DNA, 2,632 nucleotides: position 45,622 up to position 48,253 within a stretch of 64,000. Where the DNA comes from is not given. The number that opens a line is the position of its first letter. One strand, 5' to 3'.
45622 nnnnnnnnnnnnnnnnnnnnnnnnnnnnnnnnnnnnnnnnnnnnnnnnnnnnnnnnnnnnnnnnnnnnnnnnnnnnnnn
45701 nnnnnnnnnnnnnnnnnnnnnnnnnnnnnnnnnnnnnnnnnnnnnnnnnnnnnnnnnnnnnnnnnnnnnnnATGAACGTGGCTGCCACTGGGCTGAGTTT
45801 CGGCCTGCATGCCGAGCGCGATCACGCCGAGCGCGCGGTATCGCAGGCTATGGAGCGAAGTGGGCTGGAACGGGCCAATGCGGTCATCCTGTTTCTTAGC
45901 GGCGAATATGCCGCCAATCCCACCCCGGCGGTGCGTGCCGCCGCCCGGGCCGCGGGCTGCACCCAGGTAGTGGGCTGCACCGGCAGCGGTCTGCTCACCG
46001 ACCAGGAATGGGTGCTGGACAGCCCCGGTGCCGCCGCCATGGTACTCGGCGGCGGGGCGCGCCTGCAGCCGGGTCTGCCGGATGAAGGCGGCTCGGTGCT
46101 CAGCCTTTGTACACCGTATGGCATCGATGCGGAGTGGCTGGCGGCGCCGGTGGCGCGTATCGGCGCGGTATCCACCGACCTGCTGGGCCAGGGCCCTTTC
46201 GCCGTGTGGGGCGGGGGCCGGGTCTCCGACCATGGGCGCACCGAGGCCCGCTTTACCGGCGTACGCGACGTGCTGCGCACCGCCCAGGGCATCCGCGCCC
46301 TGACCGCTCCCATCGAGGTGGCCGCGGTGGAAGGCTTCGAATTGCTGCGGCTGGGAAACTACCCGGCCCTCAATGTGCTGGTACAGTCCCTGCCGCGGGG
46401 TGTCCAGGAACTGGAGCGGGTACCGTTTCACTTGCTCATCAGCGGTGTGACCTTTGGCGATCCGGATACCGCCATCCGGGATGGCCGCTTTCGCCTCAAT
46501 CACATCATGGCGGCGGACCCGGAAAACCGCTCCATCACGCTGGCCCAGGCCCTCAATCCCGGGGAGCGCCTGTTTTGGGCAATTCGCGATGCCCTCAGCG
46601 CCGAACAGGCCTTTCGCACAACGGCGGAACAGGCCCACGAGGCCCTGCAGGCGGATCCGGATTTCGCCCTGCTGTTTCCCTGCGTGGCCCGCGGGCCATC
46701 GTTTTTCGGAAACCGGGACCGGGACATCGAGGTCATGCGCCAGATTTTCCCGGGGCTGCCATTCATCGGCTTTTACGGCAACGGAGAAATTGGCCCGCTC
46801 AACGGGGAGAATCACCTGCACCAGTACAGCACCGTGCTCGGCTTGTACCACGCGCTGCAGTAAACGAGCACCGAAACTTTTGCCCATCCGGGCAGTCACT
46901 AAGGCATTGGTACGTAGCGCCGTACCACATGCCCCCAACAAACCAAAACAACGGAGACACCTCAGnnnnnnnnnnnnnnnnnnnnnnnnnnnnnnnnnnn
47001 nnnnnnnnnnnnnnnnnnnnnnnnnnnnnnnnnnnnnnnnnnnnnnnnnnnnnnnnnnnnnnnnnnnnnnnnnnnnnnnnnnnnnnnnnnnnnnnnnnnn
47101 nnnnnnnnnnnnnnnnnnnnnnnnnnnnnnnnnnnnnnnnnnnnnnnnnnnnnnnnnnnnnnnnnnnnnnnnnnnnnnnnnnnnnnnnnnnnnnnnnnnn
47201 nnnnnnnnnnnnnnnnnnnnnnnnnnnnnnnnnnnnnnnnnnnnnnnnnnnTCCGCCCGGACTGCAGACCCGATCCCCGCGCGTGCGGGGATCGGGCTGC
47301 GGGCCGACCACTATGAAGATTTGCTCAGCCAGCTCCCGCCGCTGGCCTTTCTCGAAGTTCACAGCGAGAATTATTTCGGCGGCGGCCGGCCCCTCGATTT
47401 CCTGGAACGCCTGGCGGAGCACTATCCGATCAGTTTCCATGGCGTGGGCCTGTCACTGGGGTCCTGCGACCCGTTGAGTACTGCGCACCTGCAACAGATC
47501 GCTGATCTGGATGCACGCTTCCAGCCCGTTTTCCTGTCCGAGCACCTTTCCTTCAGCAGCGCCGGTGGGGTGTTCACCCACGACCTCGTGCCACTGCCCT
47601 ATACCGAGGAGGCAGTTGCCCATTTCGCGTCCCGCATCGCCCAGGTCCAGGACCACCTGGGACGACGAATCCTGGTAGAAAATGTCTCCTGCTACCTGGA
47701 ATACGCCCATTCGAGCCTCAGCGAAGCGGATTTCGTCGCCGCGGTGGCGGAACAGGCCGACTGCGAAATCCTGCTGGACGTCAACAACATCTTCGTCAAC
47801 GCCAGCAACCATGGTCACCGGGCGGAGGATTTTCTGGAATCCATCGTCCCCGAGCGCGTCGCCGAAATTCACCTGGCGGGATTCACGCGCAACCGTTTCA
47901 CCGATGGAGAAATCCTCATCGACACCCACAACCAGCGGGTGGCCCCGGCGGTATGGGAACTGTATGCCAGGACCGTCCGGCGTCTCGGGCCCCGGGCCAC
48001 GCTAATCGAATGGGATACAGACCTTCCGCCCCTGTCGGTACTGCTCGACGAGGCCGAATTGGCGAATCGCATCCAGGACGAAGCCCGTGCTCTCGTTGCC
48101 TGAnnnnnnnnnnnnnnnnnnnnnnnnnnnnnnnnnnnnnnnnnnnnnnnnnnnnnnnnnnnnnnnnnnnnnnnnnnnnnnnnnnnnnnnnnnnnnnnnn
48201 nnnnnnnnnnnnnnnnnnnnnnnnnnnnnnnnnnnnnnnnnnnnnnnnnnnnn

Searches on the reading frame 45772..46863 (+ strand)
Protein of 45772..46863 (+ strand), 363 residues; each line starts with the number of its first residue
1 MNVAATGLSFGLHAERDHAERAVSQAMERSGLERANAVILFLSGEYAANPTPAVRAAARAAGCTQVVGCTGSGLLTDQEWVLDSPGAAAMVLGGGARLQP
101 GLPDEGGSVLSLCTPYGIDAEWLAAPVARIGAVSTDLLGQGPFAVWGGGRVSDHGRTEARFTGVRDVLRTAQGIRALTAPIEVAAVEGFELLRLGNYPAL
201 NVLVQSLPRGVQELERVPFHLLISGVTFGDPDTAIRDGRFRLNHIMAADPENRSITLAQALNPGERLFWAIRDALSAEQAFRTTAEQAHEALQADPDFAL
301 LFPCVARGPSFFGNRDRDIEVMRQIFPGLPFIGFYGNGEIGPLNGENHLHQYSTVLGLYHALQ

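Call 3: search_protein_families(library=ncbifam, proteins=[window:45772-46863:+])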
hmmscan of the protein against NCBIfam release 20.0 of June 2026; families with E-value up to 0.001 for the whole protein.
window:45772-46863:+ (363 aa): 0 families

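Call 4: search_protein_families(library=pfam, proteins=[window:45772-46863:+])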
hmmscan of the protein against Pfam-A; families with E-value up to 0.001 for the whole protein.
window:45772-46863:+ (363 aa): 2 families
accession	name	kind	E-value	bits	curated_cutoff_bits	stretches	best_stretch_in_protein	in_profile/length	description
PF10442.14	FIST_C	-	3.9e-18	66.3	28.5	1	225-342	25-131/131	FIST C domain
PF08495.15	FIST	-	2.8e-07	31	23.2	1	37-92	2-56/189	FIST N domain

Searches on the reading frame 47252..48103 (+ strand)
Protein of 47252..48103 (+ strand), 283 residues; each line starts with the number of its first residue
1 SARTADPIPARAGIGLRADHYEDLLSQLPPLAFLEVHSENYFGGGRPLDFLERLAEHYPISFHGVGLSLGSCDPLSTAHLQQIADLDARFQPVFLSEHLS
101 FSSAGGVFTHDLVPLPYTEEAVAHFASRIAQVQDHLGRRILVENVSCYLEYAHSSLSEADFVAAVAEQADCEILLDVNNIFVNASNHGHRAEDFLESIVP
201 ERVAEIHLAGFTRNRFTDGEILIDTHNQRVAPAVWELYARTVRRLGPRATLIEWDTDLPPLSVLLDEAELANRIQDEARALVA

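Call 3: search_protein_families(library=ncbifam, proteins=[window:47252-48103:+])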
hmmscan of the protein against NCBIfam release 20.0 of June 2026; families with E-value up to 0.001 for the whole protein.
window:47252-48103:+ (283 aa): 5 families
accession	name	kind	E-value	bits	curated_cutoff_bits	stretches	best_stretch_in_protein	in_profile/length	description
NF050167.1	MNIO_BufB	equivalog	2.3e-107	358.2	310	1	12-271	1-261/262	MNIO family bufferin maturase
NF003818.2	PRK05409.1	equivalog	3.2e-75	253.1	360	1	12-274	2-263/264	HvfB family MNIO-type RiPP peptide maturase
NF050151.1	RiPP_MNIO_ApyH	equivalog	1e-25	90.4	400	1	54-271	51-276/283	multinuclear non-heme iron-dependent oxidative enzyme ApyH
TIGR04159.2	methbact_MbnB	equivalog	8e-17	61.6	325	1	81-247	71-230/261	methanobactin biosynthesis protein MbnB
NF050165.1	MNIO_ChrH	equivalog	9.7e-10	38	600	1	90-240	91-242/363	MNIO family chryseobactin maturase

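Call 4: search_protein_families(library=pfam, proteins=[window:47252-48103:+])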
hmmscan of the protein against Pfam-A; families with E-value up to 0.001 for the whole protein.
window:47252-48103:+ (283 aa): 1 family
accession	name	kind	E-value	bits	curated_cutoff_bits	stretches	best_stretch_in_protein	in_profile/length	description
PF05114.20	MbnB_TglH_ChrH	-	1e-102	343.4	25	1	12-275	2-262/263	RiPP precursor modification enzyme MbnB/TglH/ChrH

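Call 28: find_related_loci(query=window:47252-48103:+, collection=metagenome_contigs, flank=6000)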
Query window:47252-48103:+ (283 aa) in metagenome_contigs; peptide patterns used: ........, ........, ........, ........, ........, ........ (x = any residue, [..] = any of these).
600 stretches matched a pattern (row limit reached: there are more); 585 encode a relative of the query (tblastn E <= 1e-3); the best 80 are kept; 80 distinct loci.
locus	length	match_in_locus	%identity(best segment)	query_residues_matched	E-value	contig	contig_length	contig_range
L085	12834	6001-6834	60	7-283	1e-111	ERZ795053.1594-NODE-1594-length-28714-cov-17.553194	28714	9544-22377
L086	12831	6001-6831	59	8-283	4e-106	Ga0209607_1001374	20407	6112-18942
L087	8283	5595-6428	59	7-283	9e-106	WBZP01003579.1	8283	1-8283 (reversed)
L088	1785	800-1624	61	1-274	1e-112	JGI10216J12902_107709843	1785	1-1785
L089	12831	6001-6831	59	8-283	2e-106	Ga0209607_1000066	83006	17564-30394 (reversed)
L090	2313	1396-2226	58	8-283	6e-110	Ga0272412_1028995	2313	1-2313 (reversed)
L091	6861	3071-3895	59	7-280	1e-104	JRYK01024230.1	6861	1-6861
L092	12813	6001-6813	59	8-277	1e-104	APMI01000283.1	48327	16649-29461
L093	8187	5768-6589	59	7-279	2e-104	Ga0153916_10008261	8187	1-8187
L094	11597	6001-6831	59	8-283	3e-104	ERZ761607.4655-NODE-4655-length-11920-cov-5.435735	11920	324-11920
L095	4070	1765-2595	60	8-283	1e-103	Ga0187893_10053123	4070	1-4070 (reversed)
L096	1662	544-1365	59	7-274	2e-109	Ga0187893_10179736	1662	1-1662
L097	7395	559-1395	59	2-283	2e-102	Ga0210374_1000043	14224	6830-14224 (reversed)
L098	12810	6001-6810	58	5-274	1e-101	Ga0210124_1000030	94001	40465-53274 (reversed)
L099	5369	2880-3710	55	8-283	3e-101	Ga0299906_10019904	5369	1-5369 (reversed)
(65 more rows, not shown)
